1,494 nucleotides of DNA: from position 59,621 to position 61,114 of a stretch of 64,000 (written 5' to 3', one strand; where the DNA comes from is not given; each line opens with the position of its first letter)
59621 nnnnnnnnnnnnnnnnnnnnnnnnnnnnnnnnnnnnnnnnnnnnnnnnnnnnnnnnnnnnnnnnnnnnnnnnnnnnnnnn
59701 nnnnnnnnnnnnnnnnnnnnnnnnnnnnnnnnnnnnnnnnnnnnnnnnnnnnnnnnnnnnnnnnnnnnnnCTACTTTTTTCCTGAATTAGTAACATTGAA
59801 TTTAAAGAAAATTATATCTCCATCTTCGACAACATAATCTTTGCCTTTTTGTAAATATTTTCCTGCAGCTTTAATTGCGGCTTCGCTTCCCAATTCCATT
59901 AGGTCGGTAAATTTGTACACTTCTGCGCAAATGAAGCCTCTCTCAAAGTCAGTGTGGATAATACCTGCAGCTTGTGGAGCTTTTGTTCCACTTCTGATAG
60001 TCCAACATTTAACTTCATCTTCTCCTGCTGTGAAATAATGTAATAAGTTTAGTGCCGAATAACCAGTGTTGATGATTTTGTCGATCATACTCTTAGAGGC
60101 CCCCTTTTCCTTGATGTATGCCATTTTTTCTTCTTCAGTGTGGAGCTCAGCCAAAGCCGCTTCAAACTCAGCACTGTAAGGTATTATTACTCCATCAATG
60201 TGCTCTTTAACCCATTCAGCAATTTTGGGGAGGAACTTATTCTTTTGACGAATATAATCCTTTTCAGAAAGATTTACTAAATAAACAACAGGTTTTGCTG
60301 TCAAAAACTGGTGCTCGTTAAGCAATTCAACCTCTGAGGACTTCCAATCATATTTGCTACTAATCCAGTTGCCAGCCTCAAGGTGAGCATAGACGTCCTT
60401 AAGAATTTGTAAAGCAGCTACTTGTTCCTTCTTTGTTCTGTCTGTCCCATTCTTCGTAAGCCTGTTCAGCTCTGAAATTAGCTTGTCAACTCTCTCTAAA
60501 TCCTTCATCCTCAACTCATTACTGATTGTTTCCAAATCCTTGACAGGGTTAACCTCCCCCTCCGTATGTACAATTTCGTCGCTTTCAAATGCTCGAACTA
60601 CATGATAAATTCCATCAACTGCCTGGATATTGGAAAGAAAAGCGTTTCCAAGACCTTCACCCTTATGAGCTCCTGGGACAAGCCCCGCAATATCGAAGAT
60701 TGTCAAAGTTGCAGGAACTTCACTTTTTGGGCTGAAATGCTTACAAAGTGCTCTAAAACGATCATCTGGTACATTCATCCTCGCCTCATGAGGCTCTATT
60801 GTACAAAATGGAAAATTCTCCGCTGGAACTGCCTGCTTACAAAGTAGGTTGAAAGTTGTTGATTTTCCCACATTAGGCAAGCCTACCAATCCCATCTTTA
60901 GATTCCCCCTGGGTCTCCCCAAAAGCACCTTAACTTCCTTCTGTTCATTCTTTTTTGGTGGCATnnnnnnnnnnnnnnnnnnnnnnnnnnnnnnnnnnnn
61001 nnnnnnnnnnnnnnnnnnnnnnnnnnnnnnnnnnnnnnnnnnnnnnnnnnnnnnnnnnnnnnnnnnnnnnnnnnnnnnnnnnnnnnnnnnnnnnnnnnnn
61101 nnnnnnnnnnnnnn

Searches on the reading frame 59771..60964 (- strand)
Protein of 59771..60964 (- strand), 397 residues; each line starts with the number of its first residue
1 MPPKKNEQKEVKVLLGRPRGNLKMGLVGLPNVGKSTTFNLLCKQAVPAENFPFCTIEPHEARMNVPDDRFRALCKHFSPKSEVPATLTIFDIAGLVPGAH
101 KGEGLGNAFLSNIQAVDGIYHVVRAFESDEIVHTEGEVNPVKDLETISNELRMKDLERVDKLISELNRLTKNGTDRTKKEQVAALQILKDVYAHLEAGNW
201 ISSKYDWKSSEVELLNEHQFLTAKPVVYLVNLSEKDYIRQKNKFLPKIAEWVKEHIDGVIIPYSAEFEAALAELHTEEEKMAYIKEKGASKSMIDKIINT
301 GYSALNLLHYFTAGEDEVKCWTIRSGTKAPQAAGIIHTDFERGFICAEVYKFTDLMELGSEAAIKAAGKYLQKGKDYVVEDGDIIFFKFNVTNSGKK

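Call 14: list_cluster_members(proteins=[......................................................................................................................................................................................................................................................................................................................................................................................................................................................, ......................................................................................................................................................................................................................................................, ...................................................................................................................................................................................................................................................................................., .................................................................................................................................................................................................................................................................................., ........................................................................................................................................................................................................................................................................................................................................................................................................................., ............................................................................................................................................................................, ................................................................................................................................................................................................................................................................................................, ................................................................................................, window:59771-60964:-, window:46496-47719:+])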
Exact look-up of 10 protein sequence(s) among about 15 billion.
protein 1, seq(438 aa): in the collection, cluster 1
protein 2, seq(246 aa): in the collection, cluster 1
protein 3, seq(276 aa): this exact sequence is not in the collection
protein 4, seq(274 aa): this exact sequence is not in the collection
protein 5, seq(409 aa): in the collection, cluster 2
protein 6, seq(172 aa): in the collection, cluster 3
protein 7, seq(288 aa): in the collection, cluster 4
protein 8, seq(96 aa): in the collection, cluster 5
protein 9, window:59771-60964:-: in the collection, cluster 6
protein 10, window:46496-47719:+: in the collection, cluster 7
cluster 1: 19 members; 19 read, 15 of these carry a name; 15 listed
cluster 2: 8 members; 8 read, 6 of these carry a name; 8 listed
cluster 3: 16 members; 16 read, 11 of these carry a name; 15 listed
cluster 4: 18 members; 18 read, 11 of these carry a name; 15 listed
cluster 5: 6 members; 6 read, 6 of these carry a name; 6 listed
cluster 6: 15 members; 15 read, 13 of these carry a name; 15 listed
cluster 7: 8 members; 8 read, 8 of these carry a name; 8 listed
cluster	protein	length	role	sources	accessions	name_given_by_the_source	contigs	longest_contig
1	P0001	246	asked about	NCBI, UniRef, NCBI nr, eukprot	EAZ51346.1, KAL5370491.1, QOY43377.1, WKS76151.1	proteasome subunit beta type 1 [Cryptosporidium parvum Iowa II] | Proteasome subunit beta n=2 Tax=Cryptosporidium parvum TaxID=5807 RepID=A3FQE7_CRYPI | QOY43377.1 hypothetical protein CPATCC_000159 [Cryptosporidium parvum]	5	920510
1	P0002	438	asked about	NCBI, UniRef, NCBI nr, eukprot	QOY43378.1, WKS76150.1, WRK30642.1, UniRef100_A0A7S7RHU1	Actin family [Cryptosporidium parvum] | Actin family protein n=1 Tax=Cryptosporidium parvum TaxID=5807 RepID=A0A7S7RHU1_CRYPV | QOY43378.1 hypothetical protein CPATCC_000160 [Cryptosporidium parvum]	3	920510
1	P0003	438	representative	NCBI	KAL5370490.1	hypothetical protein CPHLJ_1g2480 [Cryptosporidium parvum]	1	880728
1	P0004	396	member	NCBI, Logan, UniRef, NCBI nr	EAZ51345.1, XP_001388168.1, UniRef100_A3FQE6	hypothetical protein [Cryptosporidium parvum Iowa II] | Actin n=1 Tax=Cryptosporidium parvum (strain Iowa II) TaxID=353152 RepID=A3FQE6_CRYPI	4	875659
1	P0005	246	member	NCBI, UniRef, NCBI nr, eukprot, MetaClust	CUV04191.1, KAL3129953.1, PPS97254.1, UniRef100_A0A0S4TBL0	unnamed protein product [Cryptosporidium hominis] | Proteasome subunit beta n=1 Tax=Cryptosporidium hominis TaxID=237895 ... | Proteasome subunit beta type [Cryptosporidium hominis]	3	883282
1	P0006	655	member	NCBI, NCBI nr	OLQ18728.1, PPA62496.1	Actin family protein [Cryptosporidium hominis] | Proteasome subunit [Cryptosporidium hominis]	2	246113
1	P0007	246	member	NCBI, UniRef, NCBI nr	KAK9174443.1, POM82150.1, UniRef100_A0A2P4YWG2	Proteasome subunit family protein [Cryptosporidium meleagridis] | Proteasome subunit beta n=1 Tax=Cryptosporidium meleagridis TaxID=93969 ...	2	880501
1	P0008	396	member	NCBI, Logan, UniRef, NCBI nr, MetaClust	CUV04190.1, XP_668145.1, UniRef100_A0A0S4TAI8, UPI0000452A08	unnamed protein product [Cryptosporidium hominis] | Actin n=1 Tax=Cryptosporidium hominis TaxID=237895 RepID=A0A0S4TAI8_CRYHO | hypothetical protein [Cryptosporidium hominis TU502]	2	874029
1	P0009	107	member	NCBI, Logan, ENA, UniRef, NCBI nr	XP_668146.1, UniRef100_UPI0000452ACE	proteasome subunit beta type 1 (20S proteasome alpha subunit F) (20S proteasome subunit ...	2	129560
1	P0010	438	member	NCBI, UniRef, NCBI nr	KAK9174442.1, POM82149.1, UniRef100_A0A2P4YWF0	Actin family protein [Cryptosporidium meleagridis] | Actin family protein n=1 Tax=Cryptosporidium meleagridis TaxID=93969 ...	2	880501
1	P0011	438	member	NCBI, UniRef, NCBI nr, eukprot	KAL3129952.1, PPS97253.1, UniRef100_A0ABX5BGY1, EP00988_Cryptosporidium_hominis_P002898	Actin family [Cryptosporidium hominis] | Actin family n=1 Tax=Cryptosporidium hominis TaxID=237895 RepID=A0ABX5BGY1_CRYHO | PPS97253.1 Actin family [Cryptosporidium hominis]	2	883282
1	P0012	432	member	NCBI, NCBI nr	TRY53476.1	Actin family [Cryptosporidium tyzzeri]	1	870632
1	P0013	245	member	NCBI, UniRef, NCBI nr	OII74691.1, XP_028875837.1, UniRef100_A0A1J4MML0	proteasome subunit Beta type 1 [Cryptosporidium ubiquitum] | Proteasome subunit beta n=1 Tax=Cryptosporidium ubiquitum TaxID=857276 ...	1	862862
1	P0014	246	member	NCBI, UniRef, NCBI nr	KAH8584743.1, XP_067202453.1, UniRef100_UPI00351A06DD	proteasome subunit beta type 1 [Cryptosporidium sp. chipmunk genotype I] | proteasome subunit beta type 1 n=1 Tax=Cryptosporidium sp. chipmunk genotype I ...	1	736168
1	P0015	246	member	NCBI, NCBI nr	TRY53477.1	Proteasome subunit beta type [Cryptosporidium tyzzeri]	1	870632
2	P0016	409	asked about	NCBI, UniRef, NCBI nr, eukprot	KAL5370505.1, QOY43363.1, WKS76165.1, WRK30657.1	Ser/Thr protein kinase [Cryptosporidium parvum] | non-specific serine/threonine protein kinase n=2 Tax=Cryptosporidium parvum TaxID=5807 ... | Protein kinase domain containing protein [Cryptosporidium parvum]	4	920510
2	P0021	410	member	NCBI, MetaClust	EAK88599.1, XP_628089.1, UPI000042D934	Ser/Thr protein kinase, partial [Cryptosporidium parvum Iowa II] | status=active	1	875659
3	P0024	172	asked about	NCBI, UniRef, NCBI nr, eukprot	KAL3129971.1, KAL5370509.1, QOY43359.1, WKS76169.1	hypothetical protein CPHLJ_1g2665 [Cryptosporidium parvum] | Uncharacterized protein n=1 Tax=Cryptosporidium parvum TaxID=5807 RepID=A0A7S7RHT6_CRYPV | hypothetical protein CPATCC_0036650 [Cryptosporidium parvum]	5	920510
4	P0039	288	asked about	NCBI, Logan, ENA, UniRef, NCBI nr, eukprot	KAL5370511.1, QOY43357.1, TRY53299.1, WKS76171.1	HUSSY-3-like methyltransferase [Cryptosporidium parvum] | Cgd1_2680 protein n=2 Tax=Cryptosporidium parvum TaxID=5807 RepID=F0X3T2_CRYPV | Methyltransferase domain containing protein [Cryptosporidium parvum]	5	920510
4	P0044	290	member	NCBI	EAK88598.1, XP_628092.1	HUSSY-3 like methyltransferase, partial [Cryptosporidium parvum Iowa II]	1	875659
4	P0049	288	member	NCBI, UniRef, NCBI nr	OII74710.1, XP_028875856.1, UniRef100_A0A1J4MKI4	hussy-3 like methyltransferase [Cryptosporidium ubiquitum] | Hussy-3 like methyltransferase n=1 Tax=Cryptosporidium ubiquitum TaxID=857276 ...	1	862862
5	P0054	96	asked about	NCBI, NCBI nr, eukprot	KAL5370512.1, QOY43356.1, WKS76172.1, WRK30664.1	hypothetical protein CPHLJ_1g2690 [Cryptosporidium parvum] | LSM domain containing protein [Cryptosporidium parvum] | QOY43356.1 hypothetical protein CPATCC_000136 [Cryptosporidium parvum]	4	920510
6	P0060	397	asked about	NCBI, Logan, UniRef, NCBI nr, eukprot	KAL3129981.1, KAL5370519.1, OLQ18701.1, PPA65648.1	yyaF/YCHF TRANSFAC/OBG-like small GTPase plus RNA binding domain TGS [Cryptosporidium ... | Obg-like ATPase 1 n=2 Tax=Cryptosporidium parvum TaxID=5807 RepID=A0A7S7LJ71_CRYPV | Protein of unknown function (DUF933) [Cryptosporidium hominis]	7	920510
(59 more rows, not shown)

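Call 16: find_encoding_contigs(protein=P0001, flank=10000, max_places=6)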
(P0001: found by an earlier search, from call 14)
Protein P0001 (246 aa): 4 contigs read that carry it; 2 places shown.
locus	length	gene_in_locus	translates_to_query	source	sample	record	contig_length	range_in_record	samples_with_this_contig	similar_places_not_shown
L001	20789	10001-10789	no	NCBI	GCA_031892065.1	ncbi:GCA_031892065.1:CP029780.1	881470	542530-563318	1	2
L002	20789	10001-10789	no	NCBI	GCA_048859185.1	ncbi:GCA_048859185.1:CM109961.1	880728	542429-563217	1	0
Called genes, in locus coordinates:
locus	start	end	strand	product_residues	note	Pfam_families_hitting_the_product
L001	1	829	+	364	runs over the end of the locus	PF00022:Actin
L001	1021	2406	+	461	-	PF10250:O-FucT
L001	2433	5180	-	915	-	PF04055:Radical_SAM, PF16199:Radical_SAM_C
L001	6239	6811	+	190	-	-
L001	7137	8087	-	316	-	PF03095:PTPA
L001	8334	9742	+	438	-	PF00022:Actin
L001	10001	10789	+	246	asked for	PF00227:Proteasome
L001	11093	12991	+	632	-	PF16969:SRP68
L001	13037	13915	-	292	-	-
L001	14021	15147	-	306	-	-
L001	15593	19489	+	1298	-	-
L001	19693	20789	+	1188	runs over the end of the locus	PF00630:Filamin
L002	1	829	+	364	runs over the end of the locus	PF00022:Actin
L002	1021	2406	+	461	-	PF10250:O-FucT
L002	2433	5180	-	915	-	PF04055:Radical_SAM, PF16199:Radical_SAM_C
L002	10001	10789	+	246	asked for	PF00227:Proteasome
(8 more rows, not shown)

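Call 18: find_encoding_contigs(protein=P0016, flank=10000, max_places=4)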
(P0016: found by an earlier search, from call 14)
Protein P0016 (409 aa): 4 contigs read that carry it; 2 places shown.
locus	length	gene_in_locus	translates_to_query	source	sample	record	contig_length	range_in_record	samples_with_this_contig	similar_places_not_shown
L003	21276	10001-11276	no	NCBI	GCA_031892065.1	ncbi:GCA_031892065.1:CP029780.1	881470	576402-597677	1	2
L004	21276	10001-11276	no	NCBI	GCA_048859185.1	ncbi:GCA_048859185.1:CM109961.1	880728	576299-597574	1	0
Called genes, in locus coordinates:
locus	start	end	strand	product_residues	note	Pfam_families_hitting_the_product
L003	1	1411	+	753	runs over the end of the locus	PF04494:TFIID_NTD2, PF24782:WD40_MABP1-WDR62_2nd, PF24814:WD40_Prp19, PF25175:Beta-prop_WDR5, PF25391:WD40_Gbeta, PF24807:WD40_CDC20-Fz, PF25173:Beta-prop_WDR3_1st, PF23381:Beta-prop_IFT122_1st, +17 more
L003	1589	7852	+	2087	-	-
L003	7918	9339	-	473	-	PF01699:Na_Ca_ex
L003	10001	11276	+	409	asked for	PF00069:Pkinase, PF07714:PK_Tyr_Ser-Thr, PF14531:Kinase-like (faint), PF07714:PK_Tyr_Ser-Thr (weak)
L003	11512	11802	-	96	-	PF12861:zf-ANAPC11, PF12678:zf-rbx1, PF13445:zf-RING_UBOX (weak), PF13639:zf-RING_2 (weak), PF14634:zf-RING_5 (weak)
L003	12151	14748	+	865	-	PF00270:DEAD (faint), PF13401:AAA_22 (weak), PF00271:Helicase_C, PF04408:WHD_HA2, PF21010:HA2_C, PF07717:OB_NTP_bind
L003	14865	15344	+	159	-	PF00583:Acetyltransf_1, PF13420:Acetyltransf_4 (weak), PF13673:Acetyltransf_10, PF13508:Acetyltransf_7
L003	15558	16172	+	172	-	-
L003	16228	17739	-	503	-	PF12796:Ank_2 (weak), PF13637:Ank_4 (faint), PF00023:Ank (faint), PF13606:Ank_3 (faint), PF13857:Ank_5 (faint), PF24521:Ank_KRIT1 (faint), PF12796:Ank_2 (weak), PF25575:TPR_BSK1_C (weak)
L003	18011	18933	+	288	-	PF08241:Methyltransf_11, PF08242:Methyltransf_12 (weak), PF13649:Methyltransf_25, PF12589:WBS_methylT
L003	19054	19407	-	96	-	PF01423:LSM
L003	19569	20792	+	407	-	PF15801:zf-C6H2, PF00557:Peptidase_M24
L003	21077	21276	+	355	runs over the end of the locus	PF01193:RNA_pol_L, PF01000:RNA_pol_A_bac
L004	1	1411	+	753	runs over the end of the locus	PF04494:TFIID_NTD2, PF24782:WD40_MABP1-WDR62_2nd, PF24814:WD40_Prp19, PF25175:Beta-prop_WDR5, PF25391:WD40_Gbeta, PF24807:WD40_CDC20-Fz, PF25173:Beta-prop_WDR3_1st, PF23381:Beta-prop_IFT122_1st, +17 more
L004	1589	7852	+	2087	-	-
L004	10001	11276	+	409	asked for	PF00069:Pkinase, PF07714:PK_Tyr_Ser-Thr, PF14531:Kinase-like (faint), PF07714:PK_Tyr_Ser-Thr (weak)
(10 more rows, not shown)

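Call 20: find_encoding_contigs(protein=P0060, flank=10000, max_places=4)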
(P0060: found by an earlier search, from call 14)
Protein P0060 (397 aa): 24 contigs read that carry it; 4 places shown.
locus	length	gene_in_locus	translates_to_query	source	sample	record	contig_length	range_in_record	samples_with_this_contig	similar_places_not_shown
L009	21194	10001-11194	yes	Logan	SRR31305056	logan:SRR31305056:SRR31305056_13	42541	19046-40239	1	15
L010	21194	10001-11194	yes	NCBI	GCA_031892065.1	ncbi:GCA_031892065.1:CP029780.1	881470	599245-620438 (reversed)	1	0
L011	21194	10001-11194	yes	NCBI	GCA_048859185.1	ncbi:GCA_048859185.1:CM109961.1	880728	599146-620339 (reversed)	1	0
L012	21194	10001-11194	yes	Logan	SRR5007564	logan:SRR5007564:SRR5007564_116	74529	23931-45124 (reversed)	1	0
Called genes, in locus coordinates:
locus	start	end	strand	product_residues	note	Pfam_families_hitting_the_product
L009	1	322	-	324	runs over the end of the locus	PF05478:Prominin (faint), PF05739:SNARE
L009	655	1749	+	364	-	PF11722:zf-TRM13_CCCH (weak), PF05206:TRM13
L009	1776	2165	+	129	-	PF05206:TRM13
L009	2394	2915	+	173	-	PF05983:Med7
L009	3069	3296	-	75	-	PF03671:Ufm1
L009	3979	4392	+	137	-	-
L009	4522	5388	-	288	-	-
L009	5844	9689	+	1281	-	PF04563:RNA_pol_Rpb2_1, PF04565:RNA_pol_Rpb2_3, PF06883:RNA_pol_Rpa2_4, PF00562:RNA_pol_Rpb2_6, PF04560:RNA_pol_Rpb2_7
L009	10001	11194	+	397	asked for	PF01926:MMR_HSR1, PF02421:FeoB_N (weak), PF06071:YchF-GTPase_C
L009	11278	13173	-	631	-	PF00004:AAA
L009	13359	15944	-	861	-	PF20666:ZW10_C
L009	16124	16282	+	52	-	-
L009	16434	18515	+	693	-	PF00076:RRM_1, PF16367:RRM_7 (faint), PF00076:RRM_1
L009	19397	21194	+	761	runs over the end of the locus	-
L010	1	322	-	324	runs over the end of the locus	PF05478:Prominin (faint), PF05739:SNARE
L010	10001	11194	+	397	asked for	PF01926:MMR_HSR1, PF02421:FeoB_N (weak), PF06071:YchF-GTPase_C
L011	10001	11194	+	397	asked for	PF01926:MMR_HSR1, PF02421:FeoB_N (weak), PF06071:YchF-GTPase_C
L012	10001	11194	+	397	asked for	PF01926:MMR_HSR1, PF02421:FeoB_N (weak), PF06071:YchF-GTPase_C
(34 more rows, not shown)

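Call 21: find_encoding_contigs(protein=P0039, flank=3000, max_places=10)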
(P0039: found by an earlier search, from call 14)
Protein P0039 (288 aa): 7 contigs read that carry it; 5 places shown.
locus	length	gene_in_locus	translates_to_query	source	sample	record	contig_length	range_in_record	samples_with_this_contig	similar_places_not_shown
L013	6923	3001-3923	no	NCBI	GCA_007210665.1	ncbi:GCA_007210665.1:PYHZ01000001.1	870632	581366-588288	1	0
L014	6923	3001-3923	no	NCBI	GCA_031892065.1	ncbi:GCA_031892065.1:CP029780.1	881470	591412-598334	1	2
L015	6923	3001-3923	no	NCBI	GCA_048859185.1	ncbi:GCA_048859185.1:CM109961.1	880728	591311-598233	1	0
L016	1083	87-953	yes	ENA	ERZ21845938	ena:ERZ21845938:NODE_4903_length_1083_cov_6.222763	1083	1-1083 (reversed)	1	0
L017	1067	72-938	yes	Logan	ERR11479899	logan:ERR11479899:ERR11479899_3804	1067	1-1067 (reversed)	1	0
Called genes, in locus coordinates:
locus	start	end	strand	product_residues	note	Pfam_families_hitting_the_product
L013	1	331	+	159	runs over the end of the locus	PF00583:Acetyltransf_1, PF13420:Acetyltransf_4 (weak), PF13673:Acetyltransf_10, PF13508:Acetyltransf_7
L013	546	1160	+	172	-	-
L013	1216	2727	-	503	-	PF12796:Ank_2 (weak), PF13637:Ank_4 (faint), PF00023:Ank (faint), PF13606:Ank_3 (faint), PF13857:Ank_5 (faint), PF24521:Ank_KRIT1 (faint), PF12796:Ank_2 (weak), PF25575:TPR_BSK1_C (weak)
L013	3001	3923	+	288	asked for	PF08241:Methyltransf_11, PF08242:Methyltransf_12 (weak), PF13649:Methyltransf_25, PF12589:WBS_methylT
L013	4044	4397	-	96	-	PF01423:LSM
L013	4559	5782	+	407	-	PF15801:zf-C6H2, PF00557:Peptidase_M24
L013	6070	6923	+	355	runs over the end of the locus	PF01193:RNA_pol_L, PF01000:RNA_pol_A_bac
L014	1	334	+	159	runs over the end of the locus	PF00583:Acetyltransf_1, PF13420:Acetyltransf_4 (weak), PF13673:Acetyltransf_10, PF13508:Acetyltransf_7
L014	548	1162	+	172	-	-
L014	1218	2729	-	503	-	PF12796:Ank_2 (weak), PF13637:Ank_4 (faint), PF00023:Ank (faint), PF13606:Ank_3 (faint), PF13857:Ank_5 (faint), PF24521:Ank_KRIT1 (faint), PF12796:Ank_2 (weak), PF25575:TPR_BSK1_C (weak)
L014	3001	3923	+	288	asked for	PF08241:Methyltransf_11, PF08242:Methyltransf_12 (weak), PF13649:Methyltransf_25, PF12589:WBS_methylT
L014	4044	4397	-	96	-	PF01423:LSM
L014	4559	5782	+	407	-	PF15801:zf-C6H2, PF00557:Peptidase_M24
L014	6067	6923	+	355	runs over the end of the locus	PF01193:RNA_pol_L, PF01000:RNA_pol_A_bac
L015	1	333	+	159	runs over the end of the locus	PF00583:Acetyltransf_1, PF13420:Acetyltransf_4 (weak), PF13673:Acetyltransf_10, PF13508:Acetyltransf_7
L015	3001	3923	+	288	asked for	PF08241:Methyltransf_11, PF08242:Methyltransf_12 (weak), PF13649:Methyltransf_25, PF12589:WBS_methylT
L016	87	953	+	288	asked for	PF08241:Methyltransf_11, PF08242:Methyltransf_12 (weak), PF13649:Methyltransf_25, PF12589:WBS_methylT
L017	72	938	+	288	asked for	PF08241:Methyltransf_11, PF08242:Methyltransf_12 (weak), PF13649:Methyltransf_25, PF12589:WBS_methylT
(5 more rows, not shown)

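Call 33: find_encoding_contigs(protein=P0049, flank=10000, max_places=2)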
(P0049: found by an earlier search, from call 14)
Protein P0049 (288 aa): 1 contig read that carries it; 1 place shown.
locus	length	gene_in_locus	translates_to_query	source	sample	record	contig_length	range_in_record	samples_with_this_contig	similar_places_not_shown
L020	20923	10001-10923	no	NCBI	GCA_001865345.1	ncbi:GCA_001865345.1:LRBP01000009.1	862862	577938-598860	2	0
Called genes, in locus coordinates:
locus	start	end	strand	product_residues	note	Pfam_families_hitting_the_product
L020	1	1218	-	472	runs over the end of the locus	PF01699:Na_Ca_ex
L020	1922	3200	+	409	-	PF00069:Pkinase, PF07714:PK_Tyr_Ser-Thr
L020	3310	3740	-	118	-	PF12678:zf-rbx1, PF12861:zf-ANAPC11, PF13639:zf-RING_2 (weak), PF13445:zf-RING_UBOX (weak)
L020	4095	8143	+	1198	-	PF00270:DEAD (weak), PF00271:Helicase_C, PF04408:WHD_HA2, PF21010:HA2_C, PF07717:OB_NTP_bind, PF00583:Acetyltransf_1, PF13508:Acetyltransf_7, PF13673:Acetyltransf_10, +1 more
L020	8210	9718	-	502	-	PF12796:Ank_2 (weak), PF13637:Ank_4 (faint), PF00023:Ank (faint), PF13606:Ank_3 (faint), PF13857:Ank_5 (faint), PF12796:Ank_2 (weak), PF25575:TPR_BSK1_C (faint), PF00515:TPR_1 (faint)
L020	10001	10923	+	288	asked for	PF08241:Methyltransf_11, PF13649:Methyltransf_25, PF12589:WBS_methylT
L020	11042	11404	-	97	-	PF01423:LSM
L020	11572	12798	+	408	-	PF15801:zf-C6H2, PF00557:Peptidase_M24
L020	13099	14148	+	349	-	PF01193:RNA_pol_L, PF01000:RNA_pol_A_bac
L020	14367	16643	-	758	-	-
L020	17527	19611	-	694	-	PF00076:RRM_1, PF16367:RRM_7 (faint), PF00076:RRM_1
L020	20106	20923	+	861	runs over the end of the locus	PF20666:ZW10_C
